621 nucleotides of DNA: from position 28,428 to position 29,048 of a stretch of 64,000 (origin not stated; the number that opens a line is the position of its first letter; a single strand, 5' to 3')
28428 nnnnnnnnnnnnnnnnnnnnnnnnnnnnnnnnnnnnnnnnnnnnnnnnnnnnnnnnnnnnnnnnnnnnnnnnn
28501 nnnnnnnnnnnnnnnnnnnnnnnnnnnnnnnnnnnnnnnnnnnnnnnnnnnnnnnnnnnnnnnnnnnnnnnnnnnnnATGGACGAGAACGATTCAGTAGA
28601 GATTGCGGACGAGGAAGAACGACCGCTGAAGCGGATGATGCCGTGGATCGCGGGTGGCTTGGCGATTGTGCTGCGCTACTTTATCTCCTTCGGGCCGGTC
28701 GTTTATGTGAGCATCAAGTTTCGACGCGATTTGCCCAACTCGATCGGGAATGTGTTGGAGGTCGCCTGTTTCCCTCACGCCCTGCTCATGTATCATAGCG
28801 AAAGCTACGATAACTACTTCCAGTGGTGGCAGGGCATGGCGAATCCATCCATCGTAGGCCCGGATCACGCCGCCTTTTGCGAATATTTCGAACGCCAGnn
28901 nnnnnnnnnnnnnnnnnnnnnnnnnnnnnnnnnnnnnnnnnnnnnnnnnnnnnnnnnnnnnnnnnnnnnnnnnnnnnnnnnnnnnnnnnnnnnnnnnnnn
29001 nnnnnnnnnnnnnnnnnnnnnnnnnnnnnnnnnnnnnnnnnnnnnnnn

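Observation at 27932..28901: Tandem triplet of an unrecognised small single-pass membrane protein family; the middle copy stays in frame and conserved beyond two stop codons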

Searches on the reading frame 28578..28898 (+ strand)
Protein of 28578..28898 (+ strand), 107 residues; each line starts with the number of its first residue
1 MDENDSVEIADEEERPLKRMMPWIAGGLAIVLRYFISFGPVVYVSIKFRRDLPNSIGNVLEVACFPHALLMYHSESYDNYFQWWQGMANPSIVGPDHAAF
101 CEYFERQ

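Call 6: search_protein_families(library=pfam, proteins=[window:28578-28898:+], max_evalue=10)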
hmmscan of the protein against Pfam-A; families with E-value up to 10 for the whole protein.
seq(107 aa): 0 families

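Call 7: search_protein_families(library=ncbifam, proteins=[window:28578-28898:+], max_evalue=10)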
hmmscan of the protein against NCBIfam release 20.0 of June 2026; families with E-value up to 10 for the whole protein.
seq(107 aa): 0 families

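Call 10: find_homologous_proteins(query=window:28578-28898:+, max_evalue=0.01)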
Query seq(107 aa) (107 aa): 2 proteins with E <= 0.01 among 2 candidates.
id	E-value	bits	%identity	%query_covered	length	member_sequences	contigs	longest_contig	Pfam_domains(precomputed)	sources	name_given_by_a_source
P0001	6.3e-68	244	99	100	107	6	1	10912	-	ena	-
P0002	1.0e-40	156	65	100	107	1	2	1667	-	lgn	-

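Call 11: find_encoding_contigs(protein=P0002, flank=10000)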
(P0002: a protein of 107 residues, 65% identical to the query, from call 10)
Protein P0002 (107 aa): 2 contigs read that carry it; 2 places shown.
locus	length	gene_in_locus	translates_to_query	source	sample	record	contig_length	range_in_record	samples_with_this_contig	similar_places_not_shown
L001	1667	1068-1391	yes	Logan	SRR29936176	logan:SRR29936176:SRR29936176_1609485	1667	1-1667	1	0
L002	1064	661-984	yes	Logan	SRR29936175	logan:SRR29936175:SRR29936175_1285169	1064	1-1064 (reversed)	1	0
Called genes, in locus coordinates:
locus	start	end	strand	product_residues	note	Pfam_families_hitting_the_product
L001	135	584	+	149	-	-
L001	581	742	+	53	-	-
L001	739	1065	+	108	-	-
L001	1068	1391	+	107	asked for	-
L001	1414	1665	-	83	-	?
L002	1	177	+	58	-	?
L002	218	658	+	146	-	-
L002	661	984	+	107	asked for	-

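Call 12: find_encoding_contigs(protein=P0001, flank=10000)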
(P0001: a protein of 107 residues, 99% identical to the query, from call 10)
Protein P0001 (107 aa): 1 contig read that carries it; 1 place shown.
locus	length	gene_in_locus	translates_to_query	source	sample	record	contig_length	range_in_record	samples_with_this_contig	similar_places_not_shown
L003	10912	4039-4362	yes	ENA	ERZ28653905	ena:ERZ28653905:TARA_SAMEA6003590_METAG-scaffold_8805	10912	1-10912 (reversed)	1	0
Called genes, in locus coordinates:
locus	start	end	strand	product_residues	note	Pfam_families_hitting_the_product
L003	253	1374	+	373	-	PF03739:LptF_LptG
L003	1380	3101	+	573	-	PF01590:GAF, PF13185:GAF_2, PF13492:GAF_3, PF01590:GAF, PF13185:GAF_2, PF13492:GAF_3, PF00512:HisKA, PF02518:HATPase_c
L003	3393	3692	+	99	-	-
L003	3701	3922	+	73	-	-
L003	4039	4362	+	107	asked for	-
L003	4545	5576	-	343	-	PF00532:Peripla_BP_1, PF13407:Peripla_BP_4, PF13377:Peripla_BP_3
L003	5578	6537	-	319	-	PF02653:BPD_transp_2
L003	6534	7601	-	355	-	PF02653:BPD_transp_2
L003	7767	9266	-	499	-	PF13304:AAA_21 (faint), PF00005:ABC_tran, PF02463:SMC_N (faint), PF00005:ABC_tran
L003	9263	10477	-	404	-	PF10509:GalKase_gal_bdg, PF00288:GHMP_kinases_N, PF08544:GHMP_kinases_C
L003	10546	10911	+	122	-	?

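Call 21: find_homologous_proteins(query=A3, max_evalue=0.1)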
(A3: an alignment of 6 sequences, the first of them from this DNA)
Query A3 (6 sequences) (107 aa, profile of the alignment): 10 proteins with E <= 0.1 among 661 candidates.
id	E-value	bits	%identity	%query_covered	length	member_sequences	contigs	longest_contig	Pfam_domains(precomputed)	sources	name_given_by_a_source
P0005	3.5e-50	186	49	100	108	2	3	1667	-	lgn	-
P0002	1.8e-49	184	65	100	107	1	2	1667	-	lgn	-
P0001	1.8e-48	181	99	100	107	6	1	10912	-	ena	-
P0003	1.5e-44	168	45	72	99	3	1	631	-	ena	-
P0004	1.7e-43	165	40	89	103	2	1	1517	-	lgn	-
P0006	3.3e-43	164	51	100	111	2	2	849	-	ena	-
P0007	3.4e-42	160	59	87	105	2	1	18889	-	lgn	-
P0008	6.7e-25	105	48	54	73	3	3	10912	-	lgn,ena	-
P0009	1.6e-12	65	46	63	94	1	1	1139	-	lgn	-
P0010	6.0e-5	41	30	79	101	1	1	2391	-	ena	-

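Call 24: find_encoding_contigs(protein=P0007, flank=10000)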
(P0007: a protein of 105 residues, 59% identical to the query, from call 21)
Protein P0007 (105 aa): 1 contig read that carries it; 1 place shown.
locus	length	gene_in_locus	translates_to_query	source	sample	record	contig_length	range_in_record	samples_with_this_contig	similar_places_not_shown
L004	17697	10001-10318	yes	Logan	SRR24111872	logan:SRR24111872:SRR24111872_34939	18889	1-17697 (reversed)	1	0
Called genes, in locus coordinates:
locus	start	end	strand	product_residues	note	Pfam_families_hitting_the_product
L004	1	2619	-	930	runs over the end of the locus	PF02739:5_3_exonuc_N, PF01367:5_3_exonuc, PF01612:DNA_pol_A_exo1, PF22619:DNA_polI_exo1 (weak), PF00476:DNA_pol_A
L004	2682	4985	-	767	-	PF13620:CarboxypepD_reg (faint)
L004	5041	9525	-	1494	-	PF00069:Pkinase, PF03109:ABC1 (weak), PF07714:PK_Tyr_Ser-Thr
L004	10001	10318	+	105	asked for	-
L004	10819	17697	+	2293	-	?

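Call 25: find_encoding_contigs(protein=P0006, flank=10000)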
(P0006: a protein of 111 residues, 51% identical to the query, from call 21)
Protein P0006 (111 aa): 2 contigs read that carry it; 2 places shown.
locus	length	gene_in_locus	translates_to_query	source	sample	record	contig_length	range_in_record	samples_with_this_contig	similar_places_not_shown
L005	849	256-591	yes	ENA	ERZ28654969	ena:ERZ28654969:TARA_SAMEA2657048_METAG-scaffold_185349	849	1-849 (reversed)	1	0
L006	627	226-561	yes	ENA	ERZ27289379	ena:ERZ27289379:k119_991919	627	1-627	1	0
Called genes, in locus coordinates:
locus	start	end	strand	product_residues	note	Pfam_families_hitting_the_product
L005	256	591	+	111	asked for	-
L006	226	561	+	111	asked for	-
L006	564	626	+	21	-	?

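Call 26: find_encoding_contigs(protein=P0010, flank=10000)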
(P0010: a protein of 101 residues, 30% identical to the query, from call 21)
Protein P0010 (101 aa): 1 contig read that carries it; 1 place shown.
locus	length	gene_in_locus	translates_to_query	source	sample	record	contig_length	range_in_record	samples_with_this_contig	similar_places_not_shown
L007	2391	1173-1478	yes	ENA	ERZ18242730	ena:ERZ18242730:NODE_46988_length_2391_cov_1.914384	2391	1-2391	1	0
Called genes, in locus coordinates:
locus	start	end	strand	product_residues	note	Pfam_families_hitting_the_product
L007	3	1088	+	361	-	?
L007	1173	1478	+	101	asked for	-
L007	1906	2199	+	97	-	PF04341:DUF485 (weak)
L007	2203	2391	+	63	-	?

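Call 27: find_encoding_contigs(protein=P0009, flank=10000)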
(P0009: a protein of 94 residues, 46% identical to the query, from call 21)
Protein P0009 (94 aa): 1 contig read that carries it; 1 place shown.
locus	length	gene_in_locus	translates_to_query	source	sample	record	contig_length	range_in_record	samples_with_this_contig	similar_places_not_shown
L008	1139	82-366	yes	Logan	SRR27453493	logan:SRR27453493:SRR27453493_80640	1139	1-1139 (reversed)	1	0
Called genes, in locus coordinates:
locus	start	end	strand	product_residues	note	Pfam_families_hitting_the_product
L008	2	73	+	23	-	?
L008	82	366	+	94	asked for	-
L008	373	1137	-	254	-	?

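Call 38: predict_structure(alignment_id=A4)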
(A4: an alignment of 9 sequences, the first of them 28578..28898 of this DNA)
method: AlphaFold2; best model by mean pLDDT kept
length: 107 residues; sequences in the alignment: 9
mean_pLDDT: 82.6   pTM: 0.67
mean pLDDT of the five models: 82.6, 72.8, 71.7, 70.7, 70.3
residues with pLDDT >= 90: 54; 70-90: 34; 50-70: 9; < 50: 10
segments of 3 or more residues with pLDDT < 50: 1-10
pLDDT, mean of each block of 10 residues (from residue 1): 45 59 89 92 89 81 88 95 92 89 91
secondary structure, 60 per line:
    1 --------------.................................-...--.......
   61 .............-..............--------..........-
elements in order: H15-47 H54-73 H75-88 H97-106

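Call 40: search_protein_representatives(alignment_id=A4)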
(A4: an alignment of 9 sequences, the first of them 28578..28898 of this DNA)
Query: 9 sequences, 105 profile positions. Proteins with E-value up to 0.001 (for the whole library): 216; up to 1e-10: 44; up to 1e-30: 2. The best 150 are listed.
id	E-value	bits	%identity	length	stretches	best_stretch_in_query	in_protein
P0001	8.8e-43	160.4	-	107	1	2-105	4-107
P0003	1.2e-41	156.8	-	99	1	1-99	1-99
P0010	5.3e-28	112.9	-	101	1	15-105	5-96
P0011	2.7e-21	91.4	-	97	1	17-104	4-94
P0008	5.5e-19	83.9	-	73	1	2-69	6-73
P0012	1.6e-18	82.5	-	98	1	17-100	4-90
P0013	6.2e-16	74.1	-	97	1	16-102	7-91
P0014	8.4e-16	73.7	-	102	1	18-104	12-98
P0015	1.9e-15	72.6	-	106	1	8-103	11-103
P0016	2.3e-15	72.3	-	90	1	24-104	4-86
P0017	4.8e-15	71.3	-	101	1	11-102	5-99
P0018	8.5e-15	70.5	-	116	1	1-104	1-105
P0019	1.5e-14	69.7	-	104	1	3-103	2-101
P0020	1.5e-14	69.7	-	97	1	13-100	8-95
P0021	2.5e-14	69.0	-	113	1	5-103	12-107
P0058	4.7e-10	55.3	-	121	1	18-104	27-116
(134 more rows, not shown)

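Call 43: search_protein_families(library=pfam, alignment_id=A5, max_evalue=0.1)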
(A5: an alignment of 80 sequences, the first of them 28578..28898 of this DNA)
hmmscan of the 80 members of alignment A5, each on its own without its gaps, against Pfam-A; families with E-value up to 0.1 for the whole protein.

A. member 1, window:28578-28898:+ (107 aa): 0 families

B. families by the number of members that match (of 80 scanned): 7 families
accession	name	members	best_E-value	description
PF14037.11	YoqO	1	0.0013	YoqO-like protein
PF04238.17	DUF420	1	0.005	Protein of unknown function (DUF420)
PF04448.17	DUF551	1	0.0082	Protein of unknown function (DUF551)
PF04612.17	T2SSM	1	0.0085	Type II secretion system (T2SS), protein M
PF04790.18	Sarcoglycan_1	1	0.023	Sarcoglycan complex subunit protein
PF19660.4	DUF6163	1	0.06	Family of unknown function (DUF6163)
PF23103.1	Zf-C2H2_ZNF451_5th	1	0.065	Fifth Zinc fingers C2H2 type, ZNF451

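Call 44: search_protein_families(library=ncbifam, alignment_id=A5, max_evalue=0.1)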
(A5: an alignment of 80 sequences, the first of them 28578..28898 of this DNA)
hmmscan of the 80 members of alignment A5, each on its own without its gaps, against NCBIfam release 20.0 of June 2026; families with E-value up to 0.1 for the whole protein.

A. member 1, window:28578-28898:+ (107 aa): 0 families

B. families by the number of members that match (of 80 scanned): 19 families
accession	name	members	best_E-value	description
NF011042.0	PRK14472.1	2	0.031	F0F1 ATP synthase subunit B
NF003748.0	PRK05346.1-4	1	0.0034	Na(+)-translocating NADH-quinone reductase subunit C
NF012020.0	PRK15476.1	1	0.0069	oxaloacetate decarboxylase subunit beta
NF004751.0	PRK06080.1-3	1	0.0079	1,4-dihydroxy-2-naphthoate polyprenyltransferase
TIGR04518.1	ECF_S_folT_fam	1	0.0087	folate family ECF transporter S component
NF012019.0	PRK15475.1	1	0.0092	oxaloacetate decarboxylase subunit beta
NF012021.0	PRK15477.1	1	0.012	oxaloacetate decarboxylase subunit beta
TIGR02459.1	CbtB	1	0.014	cobalt transporter subunit CbtB (proposed)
NF004729.0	PRK06073.1-5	1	0.017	NADH dehydrogenase subunit A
NF047643.1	seleno_TsoY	1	0.018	selenoprotein TsoY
NF040589.1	CPBP_Synerg_MrtS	1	0.019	Synerg-CTERM system glutamic-type intramembrane protease MrtS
NF004749.0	PRK06080.1-1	1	0.048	1,4-dihydroxy-2-naphthoate polyprenyltransferase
NF053614.1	AfsKbindKbpAStmc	1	0.055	AfsK-binding protein KbpA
NF011031.0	PRK14461.1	1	0.058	ribosomal RNA large subunit methyltransferase N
NF045475.1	Opp3C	1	0.07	oligopeptide ABC transporter permease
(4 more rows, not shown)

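Call 45: search_solved_structures(query=A5, max_evalue=10)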
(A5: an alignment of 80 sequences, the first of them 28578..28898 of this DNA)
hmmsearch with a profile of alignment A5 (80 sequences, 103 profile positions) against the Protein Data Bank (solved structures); distinct sequences matched with E-value up to 10: 17.
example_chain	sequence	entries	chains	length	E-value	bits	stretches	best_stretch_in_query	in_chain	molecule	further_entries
8iu2_R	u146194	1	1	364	0.019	17.8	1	7-43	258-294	Long-wave-sensitive opsin 1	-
9upm_A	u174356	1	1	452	0.068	16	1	14-43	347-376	LW opsin,Soluble cytochrome b562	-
8wi2_A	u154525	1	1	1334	0.52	13.1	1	25-79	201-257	ATP-binding cassette sub-family C member 5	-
8wi5_A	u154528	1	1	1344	0.52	13.1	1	25-79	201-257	ATP-binding cassette sub-family C member 5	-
8kci_A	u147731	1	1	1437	0.56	13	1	25-79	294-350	ATP-binding cassette sub-family C member 5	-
8wi0_A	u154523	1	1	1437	0.56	13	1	25-79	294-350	ATP-binding cassette sub-family C member 5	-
8wi4_A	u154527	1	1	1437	0.57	13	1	25-79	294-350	ATP-binding cassette sub-family C member 5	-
8wi3_A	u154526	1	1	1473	0.58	13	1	25-79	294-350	ATP-binding cassette sub-family C member 5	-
8y01_R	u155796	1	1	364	0.61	12.9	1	7-43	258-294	Medium-wave-sensitive opsin 2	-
9yda_R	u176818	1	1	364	0.61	12.9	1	7-43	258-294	Medium-wave-sensitive opsin 1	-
9ygz_R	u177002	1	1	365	0.62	12.9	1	7-43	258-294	Medium-wave-sensitive opsin 1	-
9ast_R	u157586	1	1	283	0.87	12.4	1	9-38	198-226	Chemokine XC receptor 1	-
8q3j_B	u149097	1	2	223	0.96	12.3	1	64-86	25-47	Fab e04 Light Chain (e04 LC)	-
9i3t_A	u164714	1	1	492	3.3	10.5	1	8-43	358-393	Medium-wave-sensitive opsin 1,Soluble cytochrome b562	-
8xx8_A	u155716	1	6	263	5.4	9.9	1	8-43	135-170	Rhodopsin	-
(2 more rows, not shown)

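Call 48: fold_search(model_id=the predicted structure, library=pdb)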
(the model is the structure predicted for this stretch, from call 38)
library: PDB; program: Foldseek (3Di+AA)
matches with E <= 10: 8; with E <= 0.001: 0
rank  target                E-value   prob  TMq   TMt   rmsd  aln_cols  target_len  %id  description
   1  3g67_B                6.8e+00  0.06  0.33  0.18  23.2       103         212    7  Crystal Structure of a Soluble Chemoreceptor from Thermotoga maritima (released 2009-07-28)
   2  9jpj_E                6.8e+00  0.03  0.21  0.13  17.7       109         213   12  Crystal structure of DhdR in complex with DNA (released 2024-11-06)
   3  1o3x                  7.2e+00  0.05  0.27  0.27  10.1       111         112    9  Crystal structure of human GGA1 GAT domain (released 2003-05-20)
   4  3mxz                  8.1e+00  0.06  0.32  0.32  17.5       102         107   16  Crystal Structure of tubulin folding cofactor A from Arabidopsis thaliana (released 2010-09-01)
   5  4i9w_A                8.1e+00  0.02  0.22  0.12  14.2       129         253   11  Human two pore domain K+ channel TRAAK (K2P4.1) - Fab complex structure (released 2013-01-23)
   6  7xyv_A                9.2e+00  0.09  0.35  0.18   3.9        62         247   14  Crystal structure of ZYG11B bound to SFLH degron (released 2022-12-21)
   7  3g6b_B                9.7e+00  0.04  0.28  0.15  17.0        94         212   10  Crystal structure of a Soluble Chemoreceptor from Thermotoga maritima Asn217Ile mutant (released 2009-07-28)
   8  4biz_E                9.7e+00  0.03  0.25  0.14  13.6        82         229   12  Crystal structure of CpxAHDC (orthorhombic form 2) (released 2014-04-23)

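Call 49: find_related_loci(query=A6, collection=genome_contigs, flank=10000)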
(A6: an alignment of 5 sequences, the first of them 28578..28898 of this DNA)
Query A6 (107 aa) in genome_contigs; peptide patterns used: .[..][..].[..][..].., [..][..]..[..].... (x = any residue, [..] = any of these).
31 stretches matched a pattern, but none encodes a relative of the query by tblastn (E <= 1e-3).

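Call 58: find_encoding_contigs(protein=P0008, flank=3000, max_places=10)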
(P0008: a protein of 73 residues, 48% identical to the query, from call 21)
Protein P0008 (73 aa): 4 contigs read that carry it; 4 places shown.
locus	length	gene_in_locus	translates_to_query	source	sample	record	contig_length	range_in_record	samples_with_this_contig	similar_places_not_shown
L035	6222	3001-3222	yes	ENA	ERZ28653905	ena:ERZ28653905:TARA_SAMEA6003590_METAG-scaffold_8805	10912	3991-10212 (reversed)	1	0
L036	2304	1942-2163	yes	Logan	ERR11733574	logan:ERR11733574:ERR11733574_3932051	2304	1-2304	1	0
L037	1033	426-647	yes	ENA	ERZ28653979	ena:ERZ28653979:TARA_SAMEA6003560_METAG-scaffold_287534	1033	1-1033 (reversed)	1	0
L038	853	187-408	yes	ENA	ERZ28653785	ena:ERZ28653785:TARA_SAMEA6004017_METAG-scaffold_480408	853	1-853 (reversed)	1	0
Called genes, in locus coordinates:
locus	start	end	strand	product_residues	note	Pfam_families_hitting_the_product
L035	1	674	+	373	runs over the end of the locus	PF03739:LptF_LptG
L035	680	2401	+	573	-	PF01590:GAF, PF13185:GAF_2, PF13492:GAF_3, PF01590:GAF, PF13185:GAF_2, PF13492:GAF_3, PF00512:HisKA, PF02518:HATPase_c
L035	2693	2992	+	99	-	-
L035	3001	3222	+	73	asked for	-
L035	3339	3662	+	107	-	-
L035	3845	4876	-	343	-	PF00532:Peripla_BP_1, PF13407:Peripla_BP_4, PF13377:Peripla_BP_3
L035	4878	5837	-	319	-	PF02653:BPD_transp_2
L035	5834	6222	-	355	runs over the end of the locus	PF02653:BPD_transp_2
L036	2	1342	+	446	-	?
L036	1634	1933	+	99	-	-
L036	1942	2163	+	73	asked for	-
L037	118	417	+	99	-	-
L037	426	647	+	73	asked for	-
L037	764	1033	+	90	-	?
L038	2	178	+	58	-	?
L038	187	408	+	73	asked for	-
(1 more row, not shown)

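Call 64: predict_structure(alignment_id=A5)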
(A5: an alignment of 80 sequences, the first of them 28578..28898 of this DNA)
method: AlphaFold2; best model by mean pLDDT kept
length: 107 residues; sequences in the alignment: 80
mean_pLDDT: 89.6   pTM: 0.69
mean pLDDT of the five models: 89.6, 89.0, 88.9, 88.9, 85.6
residues with pLDDT >= 90: 88; 70-90: 4; 50-70: 15; < 50: 0
segments of 3 or more residues with pLDDT < 50: none
pLDDT, mean of each block of 10 residues (from residue 1): 60 73 96 94 94 93 94 97 96 95 96
secondary structure, 60 per line:
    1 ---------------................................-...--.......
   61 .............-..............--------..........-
elements in order: H16-47 H54-73 H75-88 H97-106

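Call 66: list_cluster_members(proteins=[P0011, P0013, P0014, P0058, P0020, P0015, P0021, P0017, P0012, P0010])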
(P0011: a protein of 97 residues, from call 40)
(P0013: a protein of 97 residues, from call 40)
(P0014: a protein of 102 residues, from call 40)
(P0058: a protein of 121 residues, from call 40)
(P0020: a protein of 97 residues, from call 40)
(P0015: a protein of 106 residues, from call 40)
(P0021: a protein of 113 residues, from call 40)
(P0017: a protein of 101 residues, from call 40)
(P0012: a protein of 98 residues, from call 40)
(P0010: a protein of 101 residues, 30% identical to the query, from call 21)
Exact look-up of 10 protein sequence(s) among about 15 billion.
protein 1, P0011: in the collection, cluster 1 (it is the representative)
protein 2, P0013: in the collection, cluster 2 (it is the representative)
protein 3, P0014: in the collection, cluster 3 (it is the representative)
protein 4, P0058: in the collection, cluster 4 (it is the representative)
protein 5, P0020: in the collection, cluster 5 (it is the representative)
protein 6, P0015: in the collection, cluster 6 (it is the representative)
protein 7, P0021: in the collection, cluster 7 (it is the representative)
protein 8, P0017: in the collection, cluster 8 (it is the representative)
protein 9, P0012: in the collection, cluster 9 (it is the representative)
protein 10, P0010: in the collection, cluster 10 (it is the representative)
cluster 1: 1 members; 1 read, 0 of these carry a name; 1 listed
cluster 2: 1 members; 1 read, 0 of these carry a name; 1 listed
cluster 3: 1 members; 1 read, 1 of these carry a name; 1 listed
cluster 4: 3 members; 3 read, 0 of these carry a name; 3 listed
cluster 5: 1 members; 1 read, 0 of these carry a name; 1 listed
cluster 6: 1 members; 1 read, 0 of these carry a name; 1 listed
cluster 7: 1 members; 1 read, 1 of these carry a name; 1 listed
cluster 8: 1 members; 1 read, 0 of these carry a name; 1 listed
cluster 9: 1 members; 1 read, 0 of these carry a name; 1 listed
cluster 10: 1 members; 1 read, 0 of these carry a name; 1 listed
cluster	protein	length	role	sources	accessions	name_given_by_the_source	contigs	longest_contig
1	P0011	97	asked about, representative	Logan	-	-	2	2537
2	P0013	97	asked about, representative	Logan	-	-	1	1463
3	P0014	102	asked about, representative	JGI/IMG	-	hypothetical protein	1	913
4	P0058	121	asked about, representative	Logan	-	-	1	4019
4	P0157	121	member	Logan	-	-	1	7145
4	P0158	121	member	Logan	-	-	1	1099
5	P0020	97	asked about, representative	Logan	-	-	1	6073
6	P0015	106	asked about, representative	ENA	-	-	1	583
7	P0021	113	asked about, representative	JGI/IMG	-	hypothetical protein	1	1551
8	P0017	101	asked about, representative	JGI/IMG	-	-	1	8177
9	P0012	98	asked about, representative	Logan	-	-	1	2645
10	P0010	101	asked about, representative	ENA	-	-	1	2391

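Call 71: find_encoding_contigs(protein=P0017, flank=5000)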
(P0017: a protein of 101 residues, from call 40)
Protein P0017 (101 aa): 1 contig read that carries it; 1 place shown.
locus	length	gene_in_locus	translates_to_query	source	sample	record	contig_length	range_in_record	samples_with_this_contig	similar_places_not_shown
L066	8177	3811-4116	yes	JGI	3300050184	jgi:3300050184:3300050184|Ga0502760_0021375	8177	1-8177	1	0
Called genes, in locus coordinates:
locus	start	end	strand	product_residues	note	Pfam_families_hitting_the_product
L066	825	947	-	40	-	-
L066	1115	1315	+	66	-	-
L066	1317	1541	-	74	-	-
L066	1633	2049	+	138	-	-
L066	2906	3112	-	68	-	-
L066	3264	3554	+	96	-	-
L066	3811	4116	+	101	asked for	-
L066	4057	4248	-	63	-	-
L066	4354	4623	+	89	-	-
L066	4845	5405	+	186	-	-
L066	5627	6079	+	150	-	-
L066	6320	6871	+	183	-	-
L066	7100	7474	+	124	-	-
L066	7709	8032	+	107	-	-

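Call 74: search_protein_families(library=pfam, proteins=[L007:3-1085:+, L008:376-1137:-], max_evalue=0.001)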
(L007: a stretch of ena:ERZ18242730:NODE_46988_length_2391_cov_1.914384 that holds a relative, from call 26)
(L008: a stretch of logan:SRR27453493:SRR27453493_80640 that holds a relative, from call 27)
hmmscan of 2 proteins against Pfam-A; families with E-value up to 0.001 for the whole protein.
L007:3-1085:+ (361 aa): 1 family
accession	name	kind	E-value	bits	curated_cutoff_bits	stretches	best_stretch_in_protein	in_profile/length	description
PF00082.27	Peptidase_S8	-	1.6e-49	169.3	21.8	1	1-265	4-288/288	Subtilase family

L008:376-1137:- (254 aa): 0 families

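Call 80: search_protein_families(library=padloc, alignment_id=A4, max_evalue=0.1)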
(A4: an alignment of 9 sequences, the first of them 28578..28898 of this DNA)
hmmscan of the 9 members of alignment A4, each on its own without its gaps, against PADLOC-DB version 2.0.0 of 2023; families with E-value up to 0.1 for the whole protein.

A. member 1, window:28578-28898:+ (107 aa): 0 families

B. families by the number of members that match (of 9 scanned): 0 families
